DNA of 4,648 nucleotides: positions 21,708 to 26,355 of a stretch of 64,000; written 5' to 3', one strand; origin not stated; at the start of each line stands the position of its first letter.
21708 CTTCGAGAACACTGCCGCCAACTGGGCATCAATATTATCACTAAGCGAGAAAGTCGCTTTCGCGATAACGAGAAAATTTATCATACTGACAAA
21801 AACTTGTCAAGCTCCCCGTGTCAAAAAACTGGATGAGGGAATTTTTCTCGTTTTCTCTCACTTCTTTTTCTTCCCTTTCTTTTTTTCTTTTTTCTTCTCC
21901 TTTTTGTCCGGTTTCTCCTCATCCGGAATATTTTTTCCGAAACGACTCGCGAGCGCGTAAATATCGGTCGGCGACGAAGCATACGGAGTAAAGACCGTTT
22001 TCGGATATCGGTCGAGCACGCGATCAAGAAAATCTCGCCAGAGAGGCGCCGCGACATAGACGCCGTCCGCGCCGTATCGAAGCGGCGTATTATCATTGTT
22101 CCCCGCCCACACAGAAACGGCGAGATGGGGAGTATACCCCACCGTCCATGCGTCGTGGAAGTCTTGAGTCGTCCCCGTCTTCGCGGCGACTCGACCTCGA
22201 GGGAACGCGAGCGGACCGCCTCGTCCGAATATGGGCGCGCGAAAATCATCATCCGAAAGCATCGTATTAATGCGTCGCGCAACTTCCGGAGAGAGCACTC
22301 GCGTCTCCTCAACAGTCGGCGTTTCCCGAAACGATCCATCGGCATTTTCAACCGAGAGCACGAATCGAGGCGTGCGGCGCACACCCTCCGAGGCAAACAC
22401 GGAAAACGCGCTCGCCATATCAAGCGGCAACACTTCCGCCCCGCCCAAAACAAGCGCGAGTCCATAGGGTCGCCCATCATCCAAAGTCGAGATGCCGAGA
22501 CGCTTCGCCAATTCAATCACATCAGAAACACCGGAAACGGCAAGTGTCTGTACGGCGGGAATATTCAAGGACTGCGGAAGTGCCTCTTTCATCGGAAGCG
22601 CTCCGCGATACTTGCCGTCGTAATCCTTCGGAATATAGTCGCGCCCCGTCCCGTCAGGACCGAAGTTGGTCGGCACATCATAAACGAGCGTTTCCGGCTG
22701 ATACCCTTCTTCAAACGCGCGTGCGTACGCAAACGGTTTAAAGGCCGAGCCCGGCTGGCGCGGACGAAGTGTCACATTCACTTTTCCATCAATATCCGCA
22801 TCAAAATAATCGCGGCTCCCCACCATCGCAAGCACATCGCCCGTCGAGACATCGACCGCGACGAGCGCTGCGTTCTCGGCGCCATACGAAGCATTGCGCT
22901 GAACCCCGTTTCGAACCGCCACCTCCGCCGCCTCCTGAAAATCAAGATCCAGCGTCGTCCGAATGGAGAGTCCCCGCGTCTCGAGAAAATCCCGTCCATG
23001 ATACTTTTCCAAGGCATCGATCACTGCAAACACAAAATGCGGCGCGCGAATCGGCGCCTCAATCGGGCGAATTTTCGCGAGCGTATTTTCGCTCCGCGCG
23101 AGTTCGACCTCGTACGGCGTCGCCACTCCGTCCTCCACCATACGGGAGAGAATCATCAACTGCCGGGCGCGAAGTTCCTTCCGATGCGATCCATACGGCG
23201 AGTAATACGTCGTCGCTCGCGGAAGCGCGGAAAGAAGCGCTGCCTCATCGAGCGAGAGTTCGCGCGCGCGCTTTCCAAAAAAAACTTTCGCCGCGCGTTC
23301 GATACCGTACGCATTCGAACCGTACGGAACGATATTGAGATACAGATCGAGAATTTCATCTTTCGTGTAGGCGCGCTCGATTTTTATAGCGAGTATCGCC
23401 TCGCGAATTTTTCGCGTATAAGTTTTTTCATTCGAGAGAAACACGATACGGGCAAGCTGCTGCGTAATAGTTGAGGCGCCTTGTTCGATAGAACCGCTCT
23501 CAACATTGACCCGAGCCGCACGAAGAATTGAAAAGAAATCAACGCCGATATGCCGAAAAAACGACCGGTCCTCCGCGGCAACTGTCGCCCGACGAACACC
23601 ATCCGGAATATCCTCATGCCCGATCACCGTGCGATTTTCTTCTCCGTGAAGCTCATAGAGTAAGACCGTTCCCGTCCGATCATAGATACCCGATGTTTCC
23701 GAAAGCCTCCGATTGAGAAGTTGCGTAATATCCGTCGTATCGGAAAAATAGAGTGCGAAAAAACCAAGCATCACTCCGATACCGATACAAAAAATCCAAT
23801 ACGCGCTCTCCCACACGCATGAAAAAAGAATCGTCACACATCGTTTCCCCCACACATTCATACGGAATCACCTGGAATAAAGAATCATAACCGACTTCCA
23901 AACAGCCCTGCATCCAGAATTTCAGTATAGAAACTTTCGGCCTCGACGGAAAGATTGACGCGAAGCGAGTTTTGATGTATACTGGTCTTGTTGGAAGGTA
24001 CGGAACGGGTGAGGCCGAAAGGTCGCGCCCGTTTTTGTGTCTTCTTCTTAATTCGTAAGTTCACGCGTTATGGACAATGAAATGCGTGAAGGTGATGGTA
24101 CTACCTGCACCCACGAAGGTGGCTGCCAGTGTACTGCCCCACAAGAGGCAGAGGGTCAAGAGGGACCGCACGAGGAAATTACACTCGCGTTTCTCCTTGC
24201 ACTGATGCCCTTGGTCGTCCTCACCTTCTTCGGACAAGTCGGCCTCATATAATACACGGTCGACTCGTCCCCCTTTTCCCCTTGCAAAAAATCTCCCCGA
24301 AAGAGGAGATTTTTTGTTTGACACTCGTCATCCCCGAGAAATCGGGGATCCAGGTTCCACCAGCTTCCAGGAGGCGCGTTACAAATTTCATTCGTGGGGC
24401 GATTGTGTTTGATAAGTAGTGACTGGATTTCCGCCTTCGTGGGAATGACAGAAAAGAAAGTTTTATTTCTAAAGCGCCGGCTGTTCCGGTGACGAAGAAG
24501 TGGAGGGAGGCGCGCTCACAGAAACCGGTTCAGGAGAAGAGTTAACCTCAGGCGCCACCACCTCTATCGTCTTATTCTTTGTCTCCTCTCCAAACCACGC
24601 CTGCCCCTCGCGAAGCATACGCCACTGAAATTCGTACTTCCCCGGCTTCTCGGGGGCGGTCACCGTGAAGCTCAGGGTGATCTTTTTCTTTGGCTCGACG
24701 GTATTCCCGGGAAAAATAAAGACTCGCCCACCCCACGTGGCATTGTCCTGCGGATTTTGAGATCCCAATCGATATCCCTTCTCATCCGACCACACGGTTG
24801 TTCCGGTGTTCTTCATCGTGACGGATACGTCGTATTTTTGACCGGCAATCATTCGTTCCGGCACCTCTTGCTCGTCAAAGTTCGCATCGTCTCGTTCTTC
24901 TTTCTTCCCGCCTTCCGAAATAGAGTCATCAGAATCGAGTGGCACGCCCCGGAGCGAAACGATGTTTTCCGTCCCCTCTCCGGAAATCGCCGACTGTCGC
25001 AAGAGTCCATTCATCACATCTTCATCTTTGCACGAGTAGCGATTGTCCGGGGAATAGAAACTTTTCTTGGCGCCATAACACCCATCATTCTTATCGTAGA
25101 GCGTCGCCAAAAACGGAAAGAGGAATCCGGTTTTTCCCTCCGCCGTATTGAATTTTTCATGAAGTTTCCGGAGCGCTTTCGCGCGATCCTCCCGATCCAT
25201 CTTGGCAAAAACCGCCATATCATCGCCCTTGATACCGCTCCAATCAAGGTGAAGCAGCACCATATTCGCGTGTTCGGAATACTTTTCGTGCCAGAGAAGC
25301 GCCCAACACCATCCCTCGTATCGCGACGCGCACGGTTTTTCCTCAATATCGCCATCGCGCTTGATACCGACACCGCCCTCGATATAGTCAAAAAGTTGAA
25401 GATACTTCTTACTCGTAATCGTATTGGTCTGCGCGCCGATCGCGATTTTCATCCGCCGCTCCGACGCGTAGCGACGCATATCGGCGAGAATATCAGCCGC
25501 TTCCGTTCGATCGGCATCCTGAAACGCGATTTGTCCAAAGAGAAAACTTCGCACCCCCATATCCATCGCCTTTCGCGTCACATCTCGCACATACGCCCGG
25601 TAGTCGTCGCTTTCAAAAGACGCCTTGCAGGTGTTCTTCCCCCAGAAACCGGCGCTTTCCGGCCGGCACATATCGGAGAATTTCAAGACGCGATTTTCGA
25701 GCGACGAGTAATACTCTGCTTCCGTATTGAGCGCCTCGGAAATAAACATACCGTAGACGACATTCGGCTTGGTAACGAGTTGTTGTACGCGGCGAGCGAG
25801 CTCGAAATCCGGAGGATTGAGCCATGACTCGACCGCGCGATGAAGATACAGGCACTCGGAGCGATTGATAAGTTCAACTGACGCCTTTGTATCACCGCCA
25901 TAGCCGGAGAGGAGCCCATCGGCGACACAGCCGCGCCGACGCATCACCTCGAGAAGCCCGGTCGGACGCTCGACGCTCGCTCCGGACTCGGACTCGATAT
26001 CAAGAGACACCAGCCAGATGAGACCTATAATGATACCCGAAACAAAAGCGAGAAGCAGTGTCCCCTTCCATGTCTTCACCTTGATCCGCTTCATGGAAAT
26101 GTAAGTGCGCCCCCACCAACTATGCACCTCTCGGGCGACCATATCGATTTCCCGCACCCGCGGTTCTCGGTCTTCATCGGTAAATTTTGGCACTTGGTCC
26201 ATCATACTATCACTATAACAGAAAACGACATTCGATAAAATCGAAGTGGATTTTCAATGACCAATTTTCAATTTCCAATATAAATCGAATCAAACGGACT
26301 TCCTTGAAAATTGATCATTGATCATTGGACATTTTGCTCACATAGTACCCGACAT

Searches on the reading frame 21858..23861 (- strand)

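Call 68: search_protein_families(library=pfam, proteins=[window:21858-23861:-], max_evalue=0.0001)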
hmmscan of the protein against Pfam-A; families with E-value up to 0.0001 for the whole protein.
window:21858-23861:- (667 aa): 2 families
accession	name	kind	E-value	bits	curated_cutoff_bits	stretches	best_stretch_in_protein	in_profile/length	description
PF00912.28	Transgly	-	1.5e-59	200.9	27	1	68-241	5-177/178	Transglycosylase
PF00905.27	Transpeptidase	-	2.2e-27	96.5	22.1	1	332-612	2-298/299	Penicillin binding protein transpeptidase domain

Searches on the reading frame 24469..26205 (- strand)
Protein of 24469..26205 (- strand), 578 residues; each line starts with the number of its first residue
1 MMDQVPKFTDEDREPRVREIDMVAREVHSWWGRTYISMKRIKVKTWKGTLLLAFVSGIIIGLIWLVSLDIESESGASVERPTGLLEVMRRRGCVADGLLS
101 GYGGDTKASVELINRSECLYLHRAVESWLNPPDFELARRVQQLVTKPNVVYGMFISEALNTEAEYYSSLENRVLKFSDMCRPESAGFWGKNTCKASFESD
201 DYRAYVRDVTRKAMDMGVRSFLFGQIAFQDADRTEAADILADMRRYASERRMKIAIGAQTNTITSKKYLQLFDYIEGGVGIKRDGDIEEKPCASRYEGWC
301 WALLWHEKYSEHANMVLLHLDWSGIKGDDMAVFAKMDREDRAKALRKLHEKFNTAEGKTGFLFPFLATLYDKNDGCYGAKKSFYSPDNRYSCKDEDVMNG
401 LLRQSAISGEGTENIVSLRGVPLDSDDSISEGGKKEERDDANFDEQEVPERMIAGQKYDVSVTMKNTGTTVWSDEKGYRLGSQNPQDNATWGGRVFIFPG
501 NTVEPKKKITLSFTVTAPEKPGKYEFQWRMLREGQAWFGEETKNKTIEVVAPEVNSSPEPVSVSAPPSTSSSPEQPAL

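Call 68: search_protein_families(library=pfam, proteins=[window:24469-26205:-], max_evalue=0.0001)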
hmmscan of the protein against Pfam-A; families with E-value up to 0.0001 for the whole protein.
window:24469-26205:- (578 aa): 1 family
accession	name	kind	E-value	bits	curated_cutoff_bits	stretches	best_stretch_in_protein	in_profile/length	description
PF16158.11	N_BRCA1_IG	-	4.3e-08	34.1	28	1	451-540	7-100/108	Ig-like domain from next to BRCA1 gene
